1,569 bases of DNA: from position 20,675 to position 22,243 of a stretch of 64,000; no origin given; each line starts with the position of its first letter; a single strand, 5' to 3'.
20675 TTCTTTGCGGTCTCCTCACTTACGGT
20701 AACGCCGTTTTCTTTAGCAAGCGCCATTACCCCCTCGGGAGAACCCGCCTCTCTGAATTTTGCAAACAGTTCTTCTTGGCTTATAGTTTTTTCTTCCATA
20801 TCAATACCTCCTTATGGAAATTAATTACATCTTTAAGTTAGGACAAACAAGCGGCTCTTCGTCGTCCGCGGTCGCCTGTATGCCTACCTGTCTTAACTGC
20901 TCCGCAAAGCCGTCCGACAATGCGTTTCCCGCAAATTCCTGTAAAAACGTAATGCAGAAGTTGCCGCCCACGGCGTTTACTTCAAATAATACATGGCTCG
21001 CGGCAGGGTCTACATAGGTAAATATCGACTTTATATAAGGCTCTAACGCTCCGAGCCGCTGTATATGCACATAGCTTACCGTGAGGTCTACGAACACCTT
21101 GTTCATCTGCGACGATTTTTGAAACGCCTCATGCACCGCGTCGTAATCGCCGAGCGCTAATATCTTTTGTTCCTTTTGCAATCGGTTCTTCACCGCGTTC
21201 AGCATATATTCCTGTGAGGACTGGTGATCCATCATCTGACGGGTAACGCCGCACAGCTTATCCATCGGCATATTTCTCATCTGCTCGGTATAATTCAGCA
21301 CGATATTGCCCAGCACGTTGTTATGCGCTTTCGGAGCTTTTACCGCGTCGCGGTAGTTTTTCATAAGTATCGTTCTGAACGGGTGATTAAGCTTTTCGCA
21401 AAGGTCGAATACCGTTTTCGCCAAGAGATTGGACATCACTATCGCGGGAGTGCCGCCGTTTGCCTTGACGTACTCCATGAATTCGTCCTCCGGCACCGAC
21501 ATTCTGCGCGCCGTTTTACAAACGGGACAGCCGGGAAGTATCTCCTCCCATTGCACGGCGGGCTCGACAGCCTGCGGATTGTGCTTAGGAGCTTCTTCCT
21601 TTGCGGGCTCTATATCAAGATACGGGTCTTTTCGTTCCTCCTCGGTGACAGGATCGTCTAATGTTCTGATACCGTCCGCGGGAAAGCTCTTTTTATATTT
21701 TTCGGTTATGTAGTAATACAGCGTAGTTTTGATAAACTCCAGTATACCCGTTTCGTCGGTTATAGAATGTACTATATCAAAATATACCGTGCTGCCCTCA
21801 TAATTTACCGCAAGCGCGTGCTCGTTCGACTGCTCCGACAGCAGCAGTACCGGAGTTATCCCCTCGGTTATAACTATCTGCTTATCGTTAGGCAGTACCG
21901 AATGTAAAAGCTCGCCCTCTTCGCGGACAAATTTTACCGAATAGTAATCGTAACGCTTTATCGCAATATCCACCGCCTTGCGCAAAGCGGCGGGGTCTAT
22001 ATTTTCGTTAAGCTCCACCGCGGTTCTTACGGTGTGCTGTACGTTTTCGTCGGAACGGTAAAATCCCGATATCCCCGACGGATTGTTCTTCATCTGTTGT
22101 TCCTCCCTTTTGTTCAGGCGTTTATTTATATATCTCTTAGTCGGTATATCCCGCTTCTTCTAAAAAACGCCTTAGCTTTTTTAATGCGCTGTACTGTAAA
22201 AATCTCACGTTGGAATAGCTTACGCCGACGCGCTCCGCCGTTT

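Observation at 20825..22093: Condensation/CAT-fold acyltransferase as the only tailoring enzyme, and Ser/Cys enrichment at core positions +1/+2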

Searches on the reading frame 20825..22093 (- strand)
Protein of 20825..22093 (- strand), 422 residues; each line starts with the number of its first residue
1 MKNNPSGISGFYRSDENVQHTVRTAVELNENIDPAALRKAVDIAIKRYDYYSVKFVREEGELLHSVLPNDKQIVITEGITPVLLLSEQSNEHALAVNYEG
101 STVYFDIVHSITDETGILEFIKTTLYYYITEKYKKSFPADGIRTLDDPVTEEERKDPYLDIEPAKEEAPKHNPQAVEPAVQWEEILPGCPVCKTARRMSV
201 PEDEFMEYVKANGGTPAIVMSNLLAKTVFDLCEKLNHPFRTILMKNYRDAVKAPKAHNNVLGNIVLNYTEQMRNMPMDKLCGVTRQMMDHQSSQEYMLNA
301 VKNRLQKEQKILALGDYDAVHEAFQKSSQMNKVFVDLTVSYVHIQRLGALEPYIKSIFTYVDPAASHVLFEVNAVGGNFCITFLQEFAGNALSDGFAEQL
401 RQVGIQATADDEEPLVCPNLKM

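Call 3: search_protein_families(library=pfam, proteins=[window:20825-22093:-], max_evalue=1)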
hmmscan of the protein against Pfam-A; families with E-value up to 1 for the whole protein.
window:20825-22093:- (422 aa): 0 families

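Call 4: search_protein_families(library=ncbifam, proteins=[window:20825-22093:-], max_evalue=1)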
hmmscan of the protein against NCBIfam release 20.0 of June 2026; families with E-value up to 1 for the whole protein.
window:20825-22093:- (422 aa): 0 families

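Call 5: find_homologous_proteins(query=window:20825-22093:-)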
Query window:20825-22093:- (422 aa): 15 proteins with E <= 0.001 among 5754 candidates.
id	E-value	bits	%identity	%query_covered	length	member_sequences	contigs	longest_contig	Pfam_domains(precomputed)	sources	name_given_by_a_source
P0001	4.7e-273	923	96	100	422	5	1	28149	-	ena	-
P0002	8.1e-201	685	71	100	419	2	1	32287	-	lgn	-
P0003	4.9e-178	610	65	100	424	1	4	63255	-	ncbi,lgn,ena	-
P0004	3.6e-160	551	58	100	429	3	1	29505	-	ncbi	-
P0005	2.7e-154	532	56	100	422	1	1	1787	-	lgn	-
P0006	1.2e-150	520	57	100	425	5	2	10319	-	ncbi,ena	-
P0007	3.1e-150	519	56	100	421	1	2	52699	-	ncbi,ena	-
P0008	1.6e-148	513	55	100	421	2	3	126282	-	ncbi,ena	-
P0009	2.3e-148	513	56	100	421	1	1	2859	-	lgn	-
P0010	8.4e-148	511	56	100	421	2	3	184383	-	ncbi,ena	-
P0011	6.0e-146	505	56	100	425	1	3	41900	-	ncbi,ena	-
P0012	1.8e-145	503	55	100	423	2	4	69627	-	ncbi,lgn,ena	-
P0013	1.3e-144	500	55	100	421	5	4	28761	-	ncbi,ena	-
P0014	3.4e-122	426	47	100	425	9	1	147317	-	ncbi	-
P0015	7.6e-46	175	28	98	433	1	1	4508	-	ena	-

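Call 6: search_solved_structures(query=window:20825-22093:-, max_evalue=10, show_alignments=3)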
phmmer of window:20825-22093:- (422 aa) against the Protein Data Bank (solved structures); distinct sequences matched with E-value up to 10: 4.
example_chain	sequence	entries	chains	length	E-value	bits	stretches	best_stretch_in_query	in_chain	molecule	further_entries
2ooe_A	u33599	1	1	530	0.78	11.9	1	48-143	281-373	Cleavage stimulation factor 77 kDa subunit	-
2ond_A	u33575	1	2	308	0.85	11.7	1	48-143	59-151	Cleavage stimulation factor 77 kDa subunit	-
1gz9_A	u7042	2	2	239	0.86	11.7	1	83-149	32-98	ERYTHRINA CRISTA-GALLI LECTIN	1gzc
7zy4_A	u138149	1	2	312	0.88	11.7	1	48-143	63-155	Cleavage stimulation factor subunit 3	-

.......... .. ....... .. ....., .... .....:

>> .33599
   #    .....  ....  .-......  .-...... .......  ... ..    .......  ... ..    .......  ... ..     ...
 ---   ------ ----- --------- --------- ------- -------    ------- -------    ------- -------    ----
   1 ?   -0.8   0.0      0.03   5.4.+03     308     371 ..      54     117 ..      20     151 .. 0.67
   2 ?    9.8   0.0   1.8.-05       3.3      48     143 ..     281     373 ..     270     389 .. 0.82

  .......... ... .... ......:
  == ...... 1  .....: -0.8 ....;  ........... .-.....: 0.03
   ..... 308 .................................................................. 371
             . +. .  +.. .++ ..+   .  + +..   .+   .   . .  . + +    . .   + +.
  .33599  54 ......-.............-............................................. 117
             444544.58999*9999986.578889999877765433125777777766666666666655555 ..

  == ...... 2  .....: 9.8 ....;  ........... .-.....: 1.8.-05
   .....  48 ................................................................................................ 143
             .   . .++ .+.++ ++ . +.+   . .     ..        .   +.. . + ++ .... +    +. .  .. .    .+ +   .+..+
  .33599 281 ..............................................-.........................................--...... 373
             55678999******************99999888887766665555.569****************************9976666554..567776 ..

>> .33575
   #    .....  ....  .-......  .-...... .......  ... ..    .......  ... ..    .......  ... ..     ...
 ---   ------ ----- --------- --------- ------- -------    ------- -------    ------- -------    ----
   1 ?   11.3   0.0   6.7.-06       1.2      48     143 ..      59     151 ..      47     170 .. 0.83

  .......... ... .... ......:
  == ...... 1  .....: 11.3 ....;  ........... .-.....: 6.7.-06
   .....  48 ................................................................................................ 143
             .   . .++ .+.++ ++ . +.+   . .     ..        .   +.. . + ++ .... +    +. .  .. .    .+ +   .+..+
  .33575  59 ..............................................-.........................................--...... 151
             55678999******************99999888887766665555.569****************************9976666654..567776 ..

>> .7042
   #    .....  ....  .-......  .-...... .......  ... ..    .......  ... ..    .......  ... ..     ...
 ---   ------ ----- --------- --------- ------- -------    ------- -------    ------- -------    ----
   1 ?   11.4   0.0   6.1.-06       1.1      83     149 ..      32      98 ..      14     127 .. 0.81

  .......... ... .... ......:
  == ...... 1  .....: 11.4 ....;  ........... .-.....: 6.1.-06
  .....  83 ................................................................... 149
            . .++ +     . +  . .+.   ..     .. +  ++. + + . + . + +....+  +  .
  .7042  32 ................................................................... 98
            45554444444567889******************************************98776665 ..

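Call 12: find_encoding_contigs(protein=P0014, flank=10000, max_places=2)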
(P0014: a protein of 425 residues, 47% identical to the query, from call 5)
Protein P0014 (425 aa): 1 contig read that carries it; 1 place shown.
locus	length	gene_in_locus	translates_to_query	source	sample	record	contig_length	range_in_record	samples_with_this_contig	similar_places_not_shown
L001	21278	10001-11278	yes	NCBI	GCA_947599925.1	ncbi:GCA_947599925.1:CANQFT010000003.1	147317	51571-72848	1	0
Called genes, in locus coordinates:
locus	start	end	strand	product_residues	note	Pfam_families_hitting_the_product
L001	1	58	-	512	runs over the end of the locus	PF00239:Resolvase, PF07508:Recombinase, PF13408:Zn_ribbon_recom (weak)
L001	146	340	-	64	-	-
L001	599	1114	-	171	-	PF18936:DUF5684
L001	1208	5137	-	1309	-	-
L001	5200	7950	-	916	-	-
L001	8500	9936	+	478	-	PF02554:CstA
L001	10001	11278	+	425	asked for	-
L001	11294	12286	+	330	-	PF11288:DUF3089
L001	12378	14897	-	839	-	PF00149:Metallophos, PF09587:PGA_cap (weak), PF02872:5_nucleotid_C, PF00395:SLH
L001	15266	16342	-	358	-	PF13180:PDZ_2, PF17820:PDZ_6, PF05580:Peptidase_S55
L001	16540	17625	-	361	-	PF00294:PfkB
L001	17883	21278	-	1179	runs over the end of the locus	PF01855:POR_N, PF17147:PFOR_II, PF01558:POR, PF10371:EKR, PF00037:Fer4 (faint), PF12837:Fer4_6 (weak), PF12838:Fer4_7, PF02775:TPP_enzyme_C, +3 more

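Call 13: find_encoding_contigs(protein=P0010, flank=10000, max_places=2)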
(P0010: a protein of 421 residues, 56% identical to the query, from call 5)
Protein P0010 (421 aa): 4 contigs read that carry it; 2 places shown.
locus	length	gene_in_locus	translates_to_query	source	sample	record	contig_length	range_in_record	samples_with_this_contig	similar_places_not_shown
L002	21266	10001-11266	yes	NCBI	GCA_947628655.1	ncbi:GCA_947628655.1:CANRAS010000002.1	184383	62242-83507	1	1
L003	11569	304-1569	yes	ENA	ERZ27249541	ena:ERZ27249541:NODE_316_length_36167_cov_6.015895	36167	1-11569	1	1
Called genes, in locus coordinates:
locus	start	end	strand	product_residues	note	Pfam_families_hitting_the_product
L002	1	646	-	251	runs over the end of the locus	PF09704:Cas_Cas5d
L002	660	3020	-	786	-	PF01966:HD, PF18019:Cas3_HD (faint), PF04851:ResIII, PF00270:DEAD, PF00271:Helicase_C (weak), PF22590:Cas3-like_C_2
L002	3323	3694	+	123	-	-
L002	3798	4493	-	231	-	PF04002:RadC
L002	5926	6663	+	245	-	PF00072:Response_reg, PF04397:LytTR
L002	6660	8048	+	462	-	PF14501:HATPase_c_5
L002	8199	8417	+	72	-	PF13581:HATPase_c_2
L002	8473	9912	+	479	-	PF02554:CstA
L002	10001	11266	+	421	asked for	-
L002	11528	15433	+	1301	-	PF00149:Metallophos, PF09587:PGA_cap (weak), PF02872:5_nucleotid_C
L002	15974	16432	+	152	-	-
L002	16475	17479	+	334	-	PF19553:DUF6076 (weak)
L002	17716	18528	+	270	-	PF01547:SBP_bac_1 (faint), PF12849:PBP_like_2, PF13531:SBP_bac_11, PF12727:PBP_like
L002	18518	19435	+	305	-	PF00528:BPD_transp_1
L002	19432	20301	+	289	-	PF00528:BPD_transp_1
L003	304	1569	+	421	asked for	-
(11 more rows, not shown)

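Call 14: find_encoding_contigs(protein=P0003, flank=10000, max_places=2)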
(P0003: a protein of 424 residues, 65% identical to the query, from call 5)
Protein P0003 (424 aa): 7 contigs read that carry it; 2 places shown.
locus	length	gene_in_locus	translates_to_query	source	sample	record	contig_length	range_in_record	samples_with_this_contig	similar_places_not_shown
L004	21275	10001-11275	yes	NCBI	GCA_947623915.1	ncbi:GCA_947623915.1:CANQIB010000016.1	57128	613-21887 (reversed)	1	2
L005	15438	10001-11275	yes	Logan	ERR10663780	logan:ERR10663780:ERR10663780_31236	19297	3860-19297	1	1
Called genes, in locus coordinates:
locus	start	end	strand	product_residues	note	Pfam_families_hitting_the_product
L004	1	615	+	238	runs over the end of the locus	PF00072:Response_reg, PF04397:LytTR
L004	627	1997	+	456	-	PF14501:HATPase_c_5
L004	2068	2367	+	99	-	PF01740:STAS, PF13466:STAS_2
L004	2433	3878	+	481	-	PF02554:CstA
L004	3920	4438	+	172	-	-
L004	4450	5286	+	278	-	PF03412:Peptidase_C39, PF12385:Peptidase_C70 (weak), PF13529:Peptidase_C39_2 (weak), PF00664:ABC_membrane (weak)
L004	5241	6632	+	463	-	PF00664:ABC_membrane, PF00005:ABC_tran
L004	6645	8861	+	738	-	PF02463:SMC_N (weak), PF00664:ABC_membrane, PF00005:ABC_tran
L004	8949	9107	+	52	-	-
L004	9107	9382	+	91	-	-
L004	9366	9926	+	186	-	PF06414:Zeta_toxin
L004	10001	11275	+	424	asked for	-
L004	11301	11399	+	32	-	-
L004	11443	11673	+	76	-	-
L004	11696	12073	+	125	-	PF07862:Nif11 (weak)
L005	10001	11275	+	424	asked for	-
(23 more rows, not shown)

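Call 15: find_encoding_contigs(protein=P0002, flank=10000, max_places=2)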
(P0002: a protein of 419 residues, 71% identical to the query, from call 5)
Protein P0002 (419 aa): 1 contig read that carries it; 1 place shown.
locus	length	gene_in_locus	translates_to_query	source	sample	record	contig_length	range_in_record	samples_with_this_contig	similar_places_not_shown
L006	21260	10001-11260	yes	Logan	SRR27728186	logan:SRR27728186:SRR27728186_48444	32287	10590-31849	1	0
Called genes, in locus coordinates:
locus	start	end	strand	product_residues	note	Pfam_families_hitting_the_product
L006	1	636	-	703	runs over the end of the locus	-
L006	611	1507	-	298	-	PF00005:ABC_tran, PF13304:AAA_21 (faint)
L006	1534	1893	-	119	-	PF00392:GntR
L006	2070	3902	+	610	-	PF13522:GATase_6, PF13537:GATase_7, PF00733:Asn_synthase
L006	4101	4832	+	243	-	PF00072:Response_reg, PF04397:LytTR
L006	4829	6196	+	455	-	PF14501:HATPase_c_5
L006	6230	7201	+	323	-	PF11288:DUF3089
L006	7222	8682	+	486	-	PF02554:CstA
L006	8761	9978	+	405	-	PF01740:STAS, PF13466:STAS_2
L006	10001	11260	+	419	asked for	-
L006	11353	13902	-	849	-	PF02687:FtsX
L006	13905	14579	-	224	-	PF02463:SMC_N (faint), PF00005:ABC_tran, PF13304:AAA_21 (faint)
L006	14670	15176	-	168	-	-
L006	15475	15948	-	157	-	PF13240:Zn_Ribbon_1, PF16166:TIC20 (weak), PF09685:MamF_MmsF (weak)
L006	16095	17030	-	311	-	PF02517:Rce1-like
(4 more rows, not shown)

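Call 16: find_encoding_contigs(protein=P0004, flank=10000, max_places=2)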
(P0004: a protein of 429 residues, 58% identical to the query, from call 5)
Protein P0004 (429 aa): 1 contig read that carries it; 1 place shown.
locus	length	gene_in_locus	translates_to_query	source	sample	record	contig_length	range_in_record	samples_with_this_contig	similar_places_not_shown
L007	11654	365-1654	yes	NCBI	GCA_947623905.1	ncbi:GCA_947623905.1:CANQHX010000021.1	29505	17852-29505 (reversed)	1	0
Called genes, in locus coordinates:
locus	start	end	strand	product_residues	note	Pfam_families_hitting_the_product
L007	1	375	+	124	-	?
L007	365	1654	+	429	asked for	-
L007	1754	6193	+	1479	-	PF07581:Glug (faint), PF09479:Flg_new, PF00404:Dockerin_1 (weak)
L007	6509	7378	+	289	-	PF02645:DegV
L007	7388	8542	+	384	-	PF01841:Transglut_core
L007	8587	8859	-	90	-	PF00216:Bac_DNA_binding, PF18291:HU-HIG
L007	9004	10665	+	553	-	PF00749:tRNA-synt_1c, PF03950:tRNA-synt_1c_C, PF20974:tRNA-synt_1c_C2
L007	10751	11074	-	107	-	-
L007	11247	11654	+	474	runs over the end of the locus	PF12913:SH3_6, PF00877:NLPC_P60 (weak)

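Call 17: predict_structure(alignment_id=A1)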
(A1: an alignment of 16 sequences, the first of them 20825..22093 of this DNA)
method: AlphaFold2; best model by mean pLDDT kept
length: 422 residues; sequences in the alignment: 16
mean_pLDDT: 82.1   pTM: 0.85
mean pLDDT of the five models: 82.1, 73.7, 70.5, 65.9, 55.4
residues with pLDDT >= 90: 168; 70-90: 176; 50-70: 57; < 50: 21
segments of 3 or more residues with pLDDT < 50: 157-174
pLDDT, mean of each block of 10 residues (from residue 1): 58 70 93 98 91 84 83 96 93 95 90 79 94 87 82 57 46 61 76 86 95 93 95 90 73 56 82 96 92 79 74 78 78 74 71 91 72 88 81 93 94 86 76
secondary structure, 60 per line:
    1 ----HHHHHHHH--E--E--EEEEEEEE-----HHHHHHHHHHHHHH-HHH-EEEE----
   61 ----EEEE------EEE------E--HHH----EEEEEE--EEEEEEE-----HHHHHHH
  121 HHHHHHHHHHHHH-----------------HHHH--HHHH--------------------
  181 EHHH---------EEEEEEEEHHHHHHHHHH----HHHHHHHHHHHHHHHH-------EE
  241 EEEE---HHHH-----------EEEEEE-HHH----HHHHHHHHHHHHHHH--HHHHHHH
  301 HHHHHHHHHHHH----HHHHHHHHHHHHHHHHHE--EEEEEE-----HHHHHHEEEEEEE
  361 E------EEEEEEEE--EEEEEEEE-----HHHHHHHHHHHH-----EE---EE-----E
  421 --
elements in order: H5-12 E21-28 H34-47 E53-56 E65-68 E75-77 E94-99 E102-108 H114-133 H151-154 H157-160 E194-201 H202-211 H216-231 E239-244 H248-251 E263-268 H277-291 H294-312 H317-333 E337-342 H348-353 E354-361 E368-375 E378-385 H391-402

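Call 18: search_protein_representatives(protein=window:20825-22093:-)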
Query: 422 residues. Proteins with E-value up to 0.001 (for the whole library): 764; up to 1e-10: 329; up to 1e-30: 67. The best 150 are listed.
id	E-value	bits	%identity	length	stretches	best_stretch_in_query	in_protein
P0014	1.1e-122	426.4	48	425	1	1-421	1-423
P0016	1.1e-114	400.0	46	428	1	1-419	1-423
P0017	6.8e-84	298.6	38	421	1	1-420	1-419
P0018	2.6e-62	227.5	48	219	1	206-422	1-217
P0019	1.8e-61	224.8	33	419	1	18-422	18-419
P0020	2.6e-57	211.1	32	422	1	7-420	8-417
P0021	4.7e-55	203.6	33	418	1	6-421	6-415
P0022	1.7e-51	191.9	31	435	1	4-407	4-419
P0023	1.7e-49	185.3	29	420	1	21-420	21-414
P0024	2.1e-48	181.8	31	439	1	6-406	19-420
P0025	4.4e-48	180.7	32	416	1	9-420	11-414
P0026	8.1e-48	179.8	30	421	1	11-402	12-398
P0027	1.1e-46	176.1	30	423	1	9-421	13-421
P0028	2.9e-45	171.4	32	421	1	10-421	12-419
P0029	4.8e-45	170.7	31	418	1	12-419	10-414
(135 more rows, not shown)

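Call 21: fold_search(model_id=the predicted structure, library=pdb)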
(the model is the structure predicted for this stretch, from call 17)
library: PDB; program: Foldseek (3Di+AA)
matches with E <= 10: 695; with E <= 0.001: 238
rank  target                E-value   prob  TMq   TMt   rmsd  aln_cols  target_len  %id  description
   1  8f7h                  1.2e-14  1.00  0.54  0.53   8.0       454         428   11  The condensation domain of surfactin A synthetase C variant 18b in space group P212121 (released 2023-11-22)
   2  8f7f                  2.1e-14  1.00  0.55  0.54   8.3       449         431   11  The condensation domain of surfactin A synthetase C in space group P43212 (released 2023-11-22)
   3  2zba_B                6.9e-14  1.00  0.55  0.54   8.0       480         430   11  Crystal Structure of F. sporotrichioides TRI101 complexed with Coenzyme A and T-2 (released 2007-12-11)
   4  9bfd_B                1.2e-13  1.00  0.49  0.23   9.5       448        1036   12  Tyrocidine synthetase modules 1 and 2 crosslinked in the condensation state, complex A (released 2024-10-09)
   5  8f7g                  2.4e-13  1.00  0.55  0.54   6.8       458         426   10  The condensation domain of surfactin A synthetase C in space group P212121 (released 2023-11-22)
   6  3b2s                  2.8e-13  1.00  0.55  0.52   7.4       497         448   12  Crystal Structure of F. graminearum TRI101 complexed with Coenzyme A and Deoxynivalenol (released 2007-12-11)
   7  1q9j_B                3.8e-13  1.00  0.58  0.61  11.0       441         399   14  Structure of polyketide synthase associated protein 5 from Mycobacterium tuberculosis (released 2004-05-25)
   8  2rkv                  4.0e-13  1.00  0.55  0.53   7.4       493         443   12  Crystal Structure of F. graminearum TRI101 complexed with Coenzyme A and T-2 mycotoxin (released 2007-12-11)
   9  1q9j_A                4.5e-13  1.00  0.60  0.64   7.5       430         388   11  Structure of polyketide synthase associated protein 5 from Mycobacterium tuberculosis (released 2004-05-25)
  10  6lpw_B                5.1e-13  1.00  0.57  0.56   6.9       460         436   14  Structure of Spermidine disinapoyl transferases(SDT) from Arabidopsis thaliana (released 2021-01-13)
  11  7kvw_B                8.2e-13  1.00  0.53  0.45   7.5       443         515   14  Non-ribosomal didomain (holo-PCP-C) acceptor bound state (released 2021-03-24)
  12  5t7z                  1.0e-12  1.00  0.53  0.46   8.5       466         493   12  Monoclinic crystal form of the EpoB NRPS cyclization-docking bidomain from Sorangium cellulosum (released 2016-11-09)
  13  2zba_C                1.2e-12  1.00  0.56  0.55   6.9       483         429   12  Crystal Structure of F. sporotrichioides TRI101 complexed with Coenzyme A and T-2 (released 2007-12-11)
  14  8s6l                  1.3e-12  1.00  0.63  0.62   6.6       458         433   12  AzeD dehydratase of Pseudomonas aeruginosa (released 2025-03-12)
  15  2zba_A                1.4e-12  1.00  0.55  0.53   8.1       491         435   12  Crystal Structure of F. sporotrichioides TRI101 complexed with Coenzyme A and T-2 (released 2007-12-11)
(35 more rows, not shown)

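Call 23: search_protein_families(library=pfam, alignment_id=A2, max_evalue=0.01)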
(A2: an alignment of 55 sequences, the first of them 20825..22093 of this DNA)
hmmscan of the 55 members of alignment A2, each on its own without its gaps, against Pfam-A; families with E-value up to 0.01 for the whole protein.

A. member 1, window:20825-22093:- (422 aa): 0 families

B. families by the number of members that match (of 55 scanned): 2 families
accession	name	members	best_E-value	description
PF01992.21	vATP-synt_AC39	1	0.0021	ATP synthase (C/AC39) subunit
PF05714.16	PFam54_60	1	0.0042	Borrelia Bbcrasp-1 domain containing protein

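Call 24: search_solved_structures(query=A2, max_evalue=1, show_alignments=2)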
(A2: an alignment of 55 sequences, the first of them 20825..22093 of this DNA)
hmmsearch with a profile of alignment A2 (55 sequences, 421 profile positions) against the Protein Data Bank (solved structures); distinct sequences matched with E-value up to 1: 3.
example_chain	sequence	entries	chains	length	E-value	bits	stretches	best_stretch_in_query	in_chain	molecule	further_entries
6upk_G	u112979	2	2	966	0.014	17.3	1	280-385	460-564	FACT complex subunit SPT16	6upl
9eh2_x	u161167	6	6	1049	0.015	17.2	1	280-385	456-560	FACT complex subunit SPT16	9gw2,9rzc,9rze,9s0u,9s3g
12kh_A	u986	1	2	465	0.076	14.9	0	100-138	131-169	Condensation Domain Protein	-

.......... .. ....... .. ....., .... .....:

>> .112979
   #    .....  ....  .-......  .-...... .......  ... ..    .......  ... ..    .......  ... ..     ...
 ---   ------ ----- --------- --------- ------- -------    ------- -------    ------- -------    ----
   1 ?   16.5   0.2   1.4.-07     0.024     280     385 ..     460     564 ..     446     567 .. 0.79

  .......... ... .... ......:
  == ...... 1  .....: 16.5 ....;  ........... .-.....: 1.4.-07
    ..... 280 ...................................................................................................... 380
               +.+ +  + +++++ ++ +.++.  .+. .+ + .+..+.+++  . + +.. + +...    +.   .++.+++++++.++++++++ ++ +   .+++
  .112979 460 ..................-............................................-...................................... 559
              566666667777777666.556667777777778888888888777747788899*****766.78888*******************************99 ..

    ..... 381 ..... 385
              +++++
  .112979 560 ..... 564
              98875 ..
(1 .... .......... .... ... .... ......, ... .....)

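Call 26: find_related_loci(query=A1, collection=genome_contigs, flank=10000)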
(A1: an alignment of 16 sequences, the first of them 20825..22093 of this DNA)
Query A1 (422 aa) in genome_contigs; peptide patterns used: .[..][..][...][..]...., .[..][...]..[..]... (x = any residue, [..] = any of these).
41 stretches matched a pattern; 18 encode a relative of the query (tblastn E <= 1e-3); 18 distinct loci.
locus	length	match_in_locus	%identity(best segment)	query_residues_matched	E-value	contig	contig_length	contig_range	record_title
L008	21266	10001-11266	96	1-422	0e+0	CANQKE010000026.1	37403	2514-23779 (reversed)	MAG: uncultured Ruminiclostridium sp. isolate Lapin-030__bin83 genome assembly, contig: Lapin-030__NODE_1588_length_3740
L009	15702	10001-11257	71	1-422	0e+0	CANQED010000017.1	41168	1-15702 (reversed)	MAG: uncultured Ruminiclostridium sp. isolate Lapin-002__bin51 genome assembly, contig: Lapin-002__NODE_1216_length_4116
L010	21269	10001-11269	65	1-422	0e+0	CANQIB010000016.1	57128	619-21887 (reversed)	MAG: uncultured Ruminiclostridium sp. isolate Lapin-030__bin45 genome assembly, contig: Lapin-030__NODE_804_length_57128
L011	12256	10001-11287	58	1-422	8e-171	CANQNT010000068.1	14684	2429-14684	MAG: uncultured Acetatifactor sp. isolate Lapin-012__bin4 genome assembly, contig: Lapin-012__NODE_4957_length_14684_cov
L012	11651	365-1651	58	1-422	9e-170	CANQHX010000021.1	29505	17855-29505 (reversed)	MAG: uncultured Lachnospiraceae bacterium isolate Lapin-030__bin47 genome assembly, contig: Lapin-030__NODE_2217_length_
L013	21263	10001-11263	55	1-422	7e-159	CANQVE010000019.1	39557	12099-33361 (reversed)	MAG: uncultured Clostridia bacterium isolate Lapin-032__bin103 genome assembly, contig: Lapin-032__NODE_1678_length_3955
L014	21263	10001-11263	56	1-422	1e-158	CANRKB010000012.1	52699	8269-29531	MAG: uncultured Clostridia bacterium isolate Lapin-019__bin13 genome assembly, contig: Lapin-019__NODE_304_length_52699_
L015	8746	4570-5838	57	1-420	1e-157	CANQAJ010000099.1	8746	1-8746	MAG: uncultured Clostridia bacterium isolate Lapin-002__bin18 genome assembly, contig: Lapin-002__NODE_10690_length_8746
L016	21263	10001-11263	56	1-422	8e-158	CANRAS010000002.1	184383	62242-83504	MAG: uncultured Clostridia bacterium isolate Lapin-016__bin58 genome assembly, contig: Lapin-016__NODE_40_length_184383_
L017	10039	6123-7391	55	1-422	5e-155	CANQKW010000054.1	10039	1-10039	MAG: uncultured Clostridia bacterium isolate Lapin-016__bin16 genome assembly, contig: Lapin-016__NODE_6117_length_10039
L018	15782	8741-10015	56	1-422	3e-154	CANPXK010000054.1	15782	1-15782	MAG: uncultured Clostridia bacterium isolate Lapin-004__bin96 genome assembly, contig: Lapin-004__NODE_4839_length_15782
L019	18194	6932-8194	55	1-422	3e-154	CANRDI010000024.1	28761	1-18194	MAG: uncultured Clostridia bacterium isolate Lapin-026__bin55 genome assembly, contig: Lapin-026__NODE_1785_length_28761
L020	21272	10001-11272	47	1-422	5e-126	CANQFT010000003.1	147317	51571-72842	MAG: uncultured Oscillospiraceae bacterium isolate Lapin-003-2__bin1 genome assembly, contig: Lapin-003-2__NODE_73_lengt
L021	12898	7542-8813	46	1-422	3e-123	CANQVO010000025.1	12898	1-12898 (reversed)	MAG: uncultured Oscillospiraceae bacterium isolate Lapin-033__bin1 genome assembly, contig: Lapin-033__NODE_4180_length_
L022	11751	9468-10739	46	1-422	5e-123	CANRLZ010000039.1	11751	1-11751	MAG: uncultured Oscillospiraceae bacterium isolate Lapin-011__bin27 genome assembly, contig: Lapin-011__NODE_6012_length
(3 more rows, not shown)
